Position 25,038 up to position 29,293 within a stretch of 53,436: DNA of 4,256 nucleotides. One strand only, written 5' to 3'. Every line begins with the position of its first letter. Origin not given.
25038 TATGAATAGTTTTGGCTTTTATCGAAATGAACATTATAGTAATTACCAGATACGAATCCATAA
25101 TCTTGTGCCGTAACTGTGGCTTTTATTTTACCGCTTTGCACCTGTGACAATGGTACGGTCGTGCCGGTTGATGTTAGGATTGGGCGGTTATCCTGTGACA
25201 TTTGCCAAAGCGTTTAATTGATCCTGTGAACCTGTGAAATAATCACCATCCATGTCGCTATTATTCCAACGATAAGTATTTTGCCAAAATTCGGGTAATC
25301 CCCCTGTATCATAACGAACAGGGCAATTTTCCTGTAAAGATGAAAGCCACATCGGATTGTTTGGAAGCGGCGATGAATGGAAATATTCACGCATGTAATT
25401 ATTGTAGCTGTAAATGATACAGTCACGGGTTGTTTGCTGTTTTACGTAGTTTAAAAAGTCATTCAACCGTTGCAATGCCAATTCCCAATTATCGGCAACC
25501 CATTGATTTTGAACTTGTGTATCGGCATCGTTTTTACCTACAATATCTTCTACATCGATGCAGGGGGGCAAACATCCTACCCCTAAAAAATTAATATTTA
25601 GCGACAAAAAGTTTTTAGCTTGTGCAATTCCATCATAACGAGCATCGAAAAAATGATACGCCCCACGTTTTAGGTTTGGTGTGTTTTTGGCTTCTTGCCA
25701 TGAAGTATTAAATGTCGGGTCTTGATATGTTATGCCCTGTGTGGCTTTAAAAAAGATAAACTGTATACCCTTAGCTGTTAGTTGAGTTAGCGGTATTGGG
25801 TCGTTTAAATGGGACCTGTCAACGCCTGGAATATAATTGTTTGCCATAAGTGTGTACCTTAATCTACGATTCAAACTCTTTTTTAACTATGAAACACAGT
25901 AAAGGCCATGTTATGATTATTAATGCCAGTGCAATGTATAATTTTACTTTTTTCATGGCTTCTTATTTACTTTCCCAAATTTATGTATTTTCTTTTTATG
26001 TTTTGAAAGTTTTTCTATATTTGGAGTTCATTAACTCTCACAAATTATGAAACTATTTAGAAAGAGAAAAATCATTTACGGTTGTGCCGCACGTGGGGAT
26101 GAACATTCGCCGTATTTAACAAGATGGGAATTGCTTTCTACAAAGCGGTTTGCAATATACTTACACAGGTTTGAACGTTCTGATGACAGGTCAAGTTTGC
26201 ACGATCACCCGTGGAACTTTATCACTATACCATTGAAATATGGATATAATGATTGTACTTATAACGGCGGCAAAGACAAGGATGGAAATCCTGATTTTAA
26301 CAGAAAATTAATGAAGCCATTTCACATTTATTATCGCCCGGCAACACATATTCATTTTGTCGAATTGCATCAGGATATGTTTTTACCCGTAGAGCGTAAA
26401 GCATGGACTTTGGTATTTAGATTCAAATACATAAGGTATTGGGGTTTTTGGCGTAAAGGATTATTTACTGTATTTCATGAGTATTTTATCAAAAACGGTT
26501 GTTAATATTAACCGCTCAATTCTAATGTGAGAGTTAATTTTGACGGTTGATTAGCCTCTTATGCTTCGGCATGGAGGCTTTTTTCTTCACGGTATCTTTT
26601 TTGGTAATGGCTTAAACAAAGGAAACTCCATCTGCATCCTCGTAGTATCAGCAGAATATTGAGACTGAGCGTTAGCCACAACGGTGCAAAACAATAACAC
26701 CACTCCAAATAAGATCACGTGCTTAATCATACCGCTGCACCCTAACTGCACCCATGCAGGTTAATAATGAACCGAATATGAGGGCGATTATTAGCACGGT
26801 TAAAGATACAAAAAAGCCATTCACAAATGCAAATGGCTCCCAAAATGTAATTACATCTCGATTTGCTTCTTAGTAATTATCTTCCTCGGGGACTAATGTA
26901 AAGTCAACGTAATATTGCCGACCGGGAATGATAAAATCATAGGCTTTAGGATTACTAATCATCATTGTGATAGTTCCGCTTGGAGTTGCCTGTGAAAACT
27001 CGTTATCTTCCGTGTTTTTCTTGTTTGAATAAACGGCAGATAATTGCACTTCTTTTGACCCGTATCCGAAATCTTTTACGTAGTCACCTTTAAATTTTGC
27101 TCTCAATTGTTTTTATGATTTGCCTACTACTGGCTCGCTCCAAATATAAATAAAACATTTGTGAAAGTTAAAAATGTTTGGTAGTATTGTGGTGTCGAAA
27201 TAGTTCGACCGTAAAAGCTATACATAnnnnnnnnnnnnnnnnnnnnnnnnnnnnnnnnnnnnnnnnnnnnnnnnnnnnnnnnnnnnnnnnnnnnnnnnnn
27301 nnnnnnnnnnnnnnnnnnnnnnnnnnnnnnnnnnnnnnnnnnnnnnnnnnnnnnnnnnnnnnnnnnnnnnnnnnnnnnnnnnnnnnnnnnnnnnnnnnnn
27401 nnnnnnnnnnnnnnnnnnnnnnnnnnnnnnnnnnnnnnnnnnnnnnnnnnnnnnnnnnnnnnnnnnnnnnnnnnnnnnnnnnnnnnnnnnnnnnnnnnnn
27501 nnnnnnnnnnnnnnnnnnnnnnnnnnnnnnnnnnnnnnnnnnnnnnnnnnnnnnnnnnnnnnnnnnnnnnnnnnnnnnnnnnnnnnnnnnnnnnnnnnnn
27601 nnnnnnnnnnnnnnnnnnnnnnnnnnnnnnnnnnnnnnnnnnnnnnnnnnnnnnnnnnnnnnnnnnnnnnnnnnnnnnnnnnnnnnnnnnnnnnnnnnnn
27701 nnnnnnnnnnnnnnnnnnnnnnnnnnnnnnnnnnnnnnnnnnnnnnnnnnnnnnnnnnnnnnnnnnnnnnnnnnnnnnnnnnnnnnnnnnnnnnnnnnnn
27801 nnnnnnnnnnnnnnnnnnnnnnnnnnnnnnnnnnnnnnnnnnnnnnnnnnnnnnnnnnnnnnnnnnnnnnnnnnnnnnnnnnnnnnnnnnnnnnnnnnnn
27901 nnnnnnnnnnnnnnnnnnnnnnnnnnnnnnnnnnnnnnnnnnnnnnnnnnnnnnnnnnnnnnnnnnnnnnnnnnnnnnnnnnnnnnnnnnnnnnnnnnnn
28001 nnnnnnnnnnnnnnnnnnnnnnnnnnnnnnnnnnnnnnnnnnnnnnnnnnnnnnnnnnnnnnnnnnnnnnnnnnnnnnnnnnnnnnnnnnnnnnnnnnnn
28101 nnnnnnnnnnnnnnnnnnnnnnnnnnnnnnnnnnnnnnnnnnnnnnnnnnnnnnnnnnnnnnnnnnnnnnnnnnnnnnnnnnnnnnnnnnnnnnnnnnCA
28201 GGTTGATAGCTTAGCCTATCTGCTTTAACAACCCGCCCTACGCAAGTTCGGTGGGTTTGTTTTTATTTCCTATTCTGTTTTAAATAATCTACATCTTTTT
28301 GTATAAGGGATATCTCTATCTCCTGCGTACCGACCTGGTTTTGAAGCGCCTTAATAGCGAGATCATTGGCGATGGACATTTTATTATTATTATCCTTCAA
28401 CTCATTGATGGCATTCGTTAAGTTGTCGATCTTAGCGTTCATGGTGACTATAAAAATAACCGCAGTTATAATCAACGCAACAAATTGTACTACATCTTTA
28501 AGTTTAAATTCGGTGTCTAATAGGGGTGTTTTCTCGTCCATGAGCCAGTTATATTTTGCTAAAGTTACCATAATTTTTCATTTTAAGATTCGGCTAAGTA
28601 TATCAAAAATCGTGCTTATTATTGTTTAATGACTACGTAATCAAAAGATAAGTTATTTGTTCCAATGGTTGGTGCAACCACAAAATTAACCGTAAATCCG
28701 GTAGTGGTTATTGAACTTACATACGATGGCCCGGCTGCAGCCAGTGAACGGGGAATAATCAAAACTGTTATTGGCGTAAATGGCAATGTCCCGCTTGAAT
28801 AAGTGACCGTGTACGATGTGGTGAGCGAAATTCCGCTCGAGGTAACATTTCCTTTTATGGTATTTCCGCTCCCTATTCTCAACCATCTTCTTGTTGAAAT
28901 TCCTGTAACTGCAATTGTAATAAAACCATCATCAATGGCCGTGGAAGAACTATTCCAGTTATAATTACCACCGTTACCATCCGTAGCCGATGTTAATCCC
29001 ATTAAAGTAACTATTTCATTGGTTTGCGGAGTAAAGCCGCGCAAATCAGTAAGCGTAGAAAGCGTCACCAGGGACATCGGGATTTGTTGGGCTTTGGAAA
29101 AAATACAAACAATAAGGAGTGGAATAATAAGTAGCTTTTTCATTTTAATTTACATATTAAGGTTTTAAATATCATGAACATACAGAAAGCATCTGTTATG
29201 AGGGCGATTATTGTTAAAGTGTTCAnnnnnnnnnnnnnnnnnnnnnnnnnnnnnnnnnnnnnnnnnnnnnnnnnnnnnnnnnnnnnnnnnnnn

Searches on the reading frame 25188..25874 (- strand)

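Call 73: search_protein_families(library=pfam, proteins=[window:25188-25874:-], max_evalue=0.01)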
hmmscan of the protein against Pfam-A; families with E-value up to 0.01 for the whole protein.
window:25188-25874:- (228 aa): 1 family
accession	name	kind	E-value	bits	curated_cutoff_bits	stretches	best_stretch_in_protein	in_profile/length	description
PF01183.26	Glyco_hydro_25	-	1.3e-28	101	27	1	18-201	1-173/180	Glycosyl hydrolases family 25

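Call 74: search_protein_families(library=phrogs, proteins=[window:25188-25874:-], max_evalue=0.001)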
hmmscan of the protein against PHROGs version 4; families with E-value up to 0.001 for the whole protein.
window:25188-25874:- (228 aa): 4 families
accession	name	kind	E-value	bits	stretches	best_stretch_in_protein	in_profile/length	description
phrog_6745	-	lysis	2.1e-20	74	1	15-183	4-157/396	endolysin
phrog_291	-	lysis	7.7e-20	72.1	1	11-220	109-312/509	endolysin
phrog_6219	-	lysis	5.2e-16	60.1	1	17-178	4-148/326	endolysin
phrog_3084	-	lysis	8.6e-09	35.9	1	15-224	159-364/468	endolysin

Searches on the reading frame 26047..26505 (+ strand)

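Call 75: search_protein_families(library=phrogs, proteins=[window:26047-26505:+], max_evalue=0.0001)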
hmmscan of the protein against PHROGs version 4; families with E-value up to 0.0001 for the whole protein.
window:26047-26505:+ (152 aa): 1 family
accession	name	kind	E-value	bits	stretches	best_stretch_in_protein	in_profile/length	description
phrog_4786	-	other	1.8e-30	107.4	1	15-147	33-157/252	cysteine dioxygenase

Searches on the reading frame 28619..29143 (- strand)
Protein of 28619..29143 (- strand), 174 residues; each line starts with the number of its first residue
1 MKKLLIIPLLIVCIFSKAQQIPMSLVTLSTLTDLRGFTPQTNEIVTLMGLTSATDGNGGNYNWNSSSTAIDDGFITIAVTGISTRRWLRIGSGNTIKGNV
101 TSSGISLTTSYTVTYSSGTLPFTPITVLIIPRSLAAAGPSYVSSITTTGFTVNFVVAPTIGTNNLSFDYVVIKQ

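Call 73: search_protein_families(library=pfam, proteins=[window:28619-29143:-], max_evalue=0.01)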
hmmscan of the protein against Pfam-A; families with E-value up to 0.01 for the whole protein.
window:28619-29143:- (174 aa): 0 families

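Call 74: search_protein_families(library=phrogs, proteins=[window:28619-29143:-], max_evalue=0.001)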
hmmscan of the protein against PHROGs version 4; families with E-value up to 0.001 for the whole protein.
window:28619-29143:- (174 aa): 1 family
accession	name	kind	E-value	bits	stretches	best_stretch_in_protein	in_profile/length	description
phrog_38440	-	tail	0.00027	20.2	1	42-89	222-269/783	tail spike protein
